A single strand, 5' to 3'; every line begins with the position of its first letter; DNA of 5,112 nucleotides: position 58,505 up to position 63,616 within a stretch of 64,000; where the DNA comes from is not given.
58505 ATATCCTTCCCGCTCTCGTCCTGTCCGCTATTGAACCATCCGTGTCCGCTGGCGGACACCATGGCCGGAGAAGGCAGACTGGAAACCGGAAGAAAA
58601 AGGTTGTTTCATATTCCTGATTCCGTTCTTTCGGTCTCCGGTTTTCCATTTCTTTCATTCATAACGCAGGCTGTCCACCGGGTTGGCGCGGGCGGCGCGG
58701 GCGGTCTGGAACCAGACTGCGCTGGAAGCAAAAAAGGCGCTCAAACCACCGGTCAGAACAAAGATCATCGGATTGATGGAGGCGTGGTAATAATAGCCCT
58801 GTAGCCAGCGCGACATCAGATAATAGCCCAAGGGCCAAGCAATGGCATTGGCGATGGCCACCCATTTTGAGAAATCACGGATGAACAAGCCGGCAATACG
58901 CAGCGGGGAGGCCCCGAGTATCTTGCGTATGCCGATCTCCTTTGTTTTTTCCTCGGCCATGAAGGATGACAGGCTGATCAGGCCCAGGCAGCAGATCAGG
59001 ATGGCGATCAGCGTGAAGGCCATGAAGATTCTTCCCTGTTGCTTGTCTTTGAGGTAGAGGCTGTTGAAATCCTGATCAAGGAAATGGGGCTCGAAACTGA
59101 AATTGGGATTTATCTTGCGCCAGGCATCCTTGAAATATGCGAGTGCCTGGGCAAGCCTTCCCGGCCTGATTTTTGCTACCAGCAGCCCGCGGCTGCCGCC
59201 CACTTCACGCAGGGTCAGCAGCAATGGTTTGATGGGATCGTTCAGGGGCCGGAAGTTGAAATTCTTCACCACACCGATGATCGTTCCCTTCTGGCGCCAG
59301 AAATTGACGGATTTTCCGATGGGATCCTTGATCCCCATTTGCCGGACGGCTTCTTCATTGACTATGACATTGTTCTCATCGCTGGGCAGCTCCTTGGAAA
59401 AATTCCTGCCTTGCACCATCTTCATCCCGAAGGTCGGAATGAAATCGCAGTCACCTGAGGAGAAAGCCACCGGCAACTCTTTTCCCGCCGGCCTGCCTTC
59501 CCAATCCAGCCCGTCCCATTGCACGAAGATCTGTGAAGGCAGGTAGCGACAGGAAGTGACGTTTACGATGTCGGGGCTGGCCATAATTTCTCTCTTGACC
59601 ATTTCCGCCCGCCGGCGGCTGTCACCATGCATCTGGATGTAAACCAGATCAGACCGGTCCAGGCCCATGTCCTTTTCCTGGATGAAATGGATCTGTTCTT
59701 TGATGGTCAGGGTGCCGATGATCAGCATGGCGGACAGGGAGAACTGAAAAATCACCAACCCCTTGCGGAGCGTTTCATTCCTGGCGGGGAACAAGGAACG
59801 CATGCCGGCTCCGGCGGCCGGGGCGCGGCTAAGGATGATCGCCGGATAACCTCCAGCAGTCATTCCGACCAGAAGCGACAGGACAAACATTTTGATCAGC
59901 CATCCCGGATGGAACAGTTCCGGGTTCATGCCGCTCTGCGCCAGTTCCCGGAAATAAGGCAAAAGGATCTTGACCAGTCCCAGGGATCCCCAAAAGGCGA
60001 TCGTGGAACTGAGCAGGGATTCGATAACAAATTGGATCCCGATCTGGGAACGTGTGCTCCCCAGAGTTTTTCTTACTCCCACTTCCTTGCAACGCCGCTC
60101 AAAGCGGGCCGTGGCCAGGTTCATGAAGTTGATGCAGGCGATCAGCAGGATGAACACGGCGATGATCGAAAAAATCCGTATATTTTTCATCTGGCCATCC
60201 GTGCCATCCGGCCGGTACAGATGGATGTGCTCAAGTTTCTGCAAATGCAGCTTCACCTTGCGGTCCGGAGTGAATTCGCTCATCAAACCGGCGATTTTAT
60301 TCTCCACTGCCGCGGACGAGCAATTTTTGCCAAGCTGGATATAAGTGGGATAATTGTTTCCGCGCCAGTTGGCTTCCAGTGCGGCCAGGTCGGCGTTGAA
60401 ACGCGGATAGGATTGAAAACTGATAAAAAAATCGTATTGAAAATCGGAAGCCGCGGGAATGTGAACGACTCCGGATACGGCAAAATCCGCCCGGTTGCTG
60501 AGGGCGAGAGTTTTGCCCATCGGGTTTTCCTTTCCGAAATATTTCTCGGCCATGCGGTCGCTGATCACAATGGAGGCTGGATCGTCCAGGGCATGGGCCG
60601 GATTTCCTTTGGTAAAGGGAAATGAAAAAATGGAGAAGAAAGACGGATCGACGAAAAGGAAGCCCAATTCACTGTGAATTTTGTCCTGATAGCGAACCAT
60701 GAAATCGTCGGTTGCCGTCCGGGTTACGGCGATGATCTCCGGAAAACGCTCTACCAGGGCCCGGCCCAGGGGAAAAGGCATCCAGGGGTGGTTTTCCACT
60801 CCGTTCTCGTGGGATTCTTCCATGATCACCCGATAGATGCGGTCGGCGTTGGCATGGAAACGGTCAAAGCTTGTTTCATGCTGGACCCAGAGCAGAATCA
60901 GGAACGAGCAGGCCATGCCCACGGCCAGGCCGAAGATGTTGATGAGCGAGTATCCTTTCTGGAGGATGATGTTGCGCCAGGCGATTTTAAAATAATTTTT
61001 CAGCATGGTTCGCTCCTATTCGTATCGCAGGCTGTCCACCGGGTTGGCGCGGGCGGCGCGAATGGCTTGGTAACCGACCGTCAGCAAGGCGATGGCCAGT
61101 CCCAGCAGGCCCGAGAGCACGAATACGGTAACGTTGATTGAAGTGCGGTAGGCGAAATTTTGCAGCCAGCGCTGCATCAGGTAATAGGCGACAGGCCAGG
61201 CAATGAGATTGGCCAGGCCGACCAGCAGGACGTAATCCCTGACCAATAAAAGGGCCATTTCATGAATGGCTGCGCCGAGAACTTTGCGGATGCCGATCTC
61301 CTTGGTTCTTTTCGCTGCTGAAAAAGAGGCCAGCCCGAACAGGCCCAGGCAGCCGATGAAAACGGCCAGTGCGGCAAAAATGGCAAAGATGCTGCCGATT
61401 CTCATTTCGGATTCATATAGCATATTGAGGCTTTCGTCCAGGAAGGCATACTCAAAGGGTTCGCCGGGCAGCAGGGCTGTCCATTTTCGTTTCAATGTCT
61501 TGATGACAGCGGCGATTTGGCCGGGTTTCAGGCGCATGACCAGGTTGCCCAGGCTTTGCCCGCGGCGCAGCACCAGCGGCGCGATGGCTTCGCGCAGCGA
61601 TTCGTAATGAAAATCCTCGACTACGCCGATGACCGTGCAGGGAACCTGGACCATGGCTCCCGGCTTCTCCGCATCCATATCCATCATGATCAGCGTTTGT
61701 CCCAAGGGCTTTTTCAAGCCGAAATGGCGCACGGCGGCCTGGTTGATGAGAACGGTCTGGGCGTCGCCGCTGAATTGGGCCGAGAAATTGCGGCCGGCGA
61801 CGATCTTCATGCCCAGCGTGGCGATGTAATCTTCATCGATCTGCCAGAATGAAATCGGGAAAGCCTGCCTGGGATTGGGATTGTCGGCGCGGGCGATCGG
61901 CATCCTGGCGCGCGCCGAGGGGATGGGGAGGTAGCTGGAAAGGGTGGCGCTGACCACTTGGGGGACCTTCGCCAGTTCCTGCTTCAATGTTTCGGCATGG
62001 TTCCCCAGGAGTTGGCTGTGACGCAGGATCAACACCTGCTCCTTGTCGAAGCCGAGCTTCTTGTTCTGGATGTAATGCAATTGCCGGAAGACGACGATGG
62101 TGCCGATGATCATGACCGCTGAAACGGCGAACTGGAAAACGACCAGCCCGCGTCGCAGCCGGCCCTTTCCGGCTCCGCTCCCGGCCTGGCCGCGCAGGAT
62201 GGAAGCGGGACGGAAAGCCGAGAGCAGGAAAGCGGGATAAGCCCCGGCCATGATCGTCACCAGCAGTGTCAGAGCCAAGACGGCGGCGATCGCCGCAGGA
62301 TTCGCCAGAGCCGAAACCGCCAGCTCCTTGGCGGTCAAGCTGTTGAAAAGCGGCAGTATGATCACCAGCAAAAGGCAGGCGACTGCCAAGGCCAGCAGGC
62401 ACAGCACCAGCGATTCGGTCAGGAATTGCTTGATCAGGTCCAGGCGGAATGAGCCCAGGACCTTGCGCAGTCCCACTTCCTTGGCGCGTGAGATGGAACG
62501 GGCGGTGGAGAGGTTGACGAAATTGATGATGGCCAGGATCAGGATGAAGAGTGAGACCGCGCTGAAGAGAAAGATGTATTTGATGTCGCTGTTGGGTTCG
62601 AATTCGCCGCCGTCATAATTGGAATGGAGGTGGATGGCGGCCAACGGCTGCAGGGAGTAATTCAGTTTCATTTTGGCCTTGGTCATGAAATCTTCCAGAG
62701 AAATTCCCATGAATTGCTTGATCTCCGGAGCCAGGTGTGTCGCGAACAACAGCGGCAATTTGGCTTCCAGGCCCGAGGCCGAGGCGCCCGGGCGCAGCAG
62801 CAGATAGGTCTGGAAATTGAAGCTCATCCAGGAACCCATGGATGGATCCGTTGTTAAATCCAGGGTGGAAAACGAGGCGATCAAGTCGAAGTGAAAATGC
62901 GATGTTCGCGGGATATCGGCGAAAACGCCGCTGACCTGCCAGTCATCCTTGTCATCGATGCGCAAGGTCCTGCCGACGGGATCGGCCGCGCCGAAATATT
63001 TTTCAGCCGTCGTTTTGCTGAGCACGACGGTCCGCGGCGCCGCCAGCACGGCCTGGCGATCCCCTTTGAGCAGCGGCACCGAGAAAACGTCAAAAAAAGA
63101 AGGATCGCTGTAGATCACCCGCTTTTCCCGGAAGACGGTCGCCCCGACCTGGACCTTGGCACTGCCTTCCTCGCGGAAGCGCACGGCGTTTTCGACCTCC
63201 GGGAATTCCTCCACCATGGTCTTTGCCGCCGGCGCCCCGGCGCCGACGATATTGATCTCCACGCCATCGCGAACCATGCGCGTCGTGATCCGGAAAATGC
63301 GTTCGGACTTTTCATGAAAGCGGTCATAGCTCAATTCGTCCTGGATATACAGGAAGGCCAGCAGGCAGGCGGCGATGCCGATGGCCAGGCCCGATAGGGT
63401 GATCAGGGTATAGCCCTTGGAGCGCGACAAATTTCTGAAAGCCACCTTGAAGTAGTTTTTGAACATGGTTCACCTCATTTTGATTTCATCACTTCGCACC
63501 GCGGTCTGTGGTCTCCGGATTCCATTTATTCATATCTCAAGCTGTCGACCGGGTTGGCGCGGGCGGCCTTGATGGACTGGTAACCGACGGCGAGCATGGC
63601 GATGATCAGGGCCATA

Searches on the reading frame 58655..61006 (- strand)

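Call 43: search_protein_families(library=ncbifam, proteins=[window:58655-61006:-], max_evalue=0.00001)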
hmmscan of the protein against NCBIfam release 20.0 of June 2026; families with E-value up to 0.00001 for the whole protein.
window:58655-61006:- (783 aa): 3 families
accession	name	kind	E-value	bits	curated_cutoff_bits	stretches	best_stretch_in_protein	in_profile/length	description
TIGR03434.1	ADOP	subfamily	4.7e-81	273.1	622.3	1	7-783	6-803/803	ADOP family duplicated permease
NF038008.1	ABC_perm_DarB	equivalog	4.1e-45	154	700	1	20-739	12-743/777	darobactin export ABC transporter permease subunit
NF007826.0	PRK10535.1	equivalog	4.9e-11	41.6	966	1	276-397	521-633/648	macrolide ABC transporter ATP-binding protein/permease MacB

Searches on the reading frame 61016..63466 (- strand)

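Call 43: search_protein_families(library=ncbifam, proteins=[window:61016-63466:-], max_evalue=0.00001)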
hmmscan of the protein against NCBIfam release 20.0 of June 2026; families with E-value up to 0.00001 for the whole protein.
window:61016-63466:- (816 aa): 3 families
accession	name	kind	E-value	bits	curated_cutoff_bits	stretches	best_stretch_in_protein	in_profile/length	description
TIGR03434.1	ADOP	subfamily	2.7e-95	320.2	622.3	1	7-816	6-803/803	ADOP family duplicated permease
NF038008.1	ABC_perm_DarB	equivalog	2e-44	151.7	700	1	21-797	13-767/777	darobactin export ABC transporter permease subunit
NF007826.0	PRK10535.1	equivalog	2.3e-11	42.7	966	1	542-814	371-646/648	macrolide ABC transporter ATP-binding protein/permease MacB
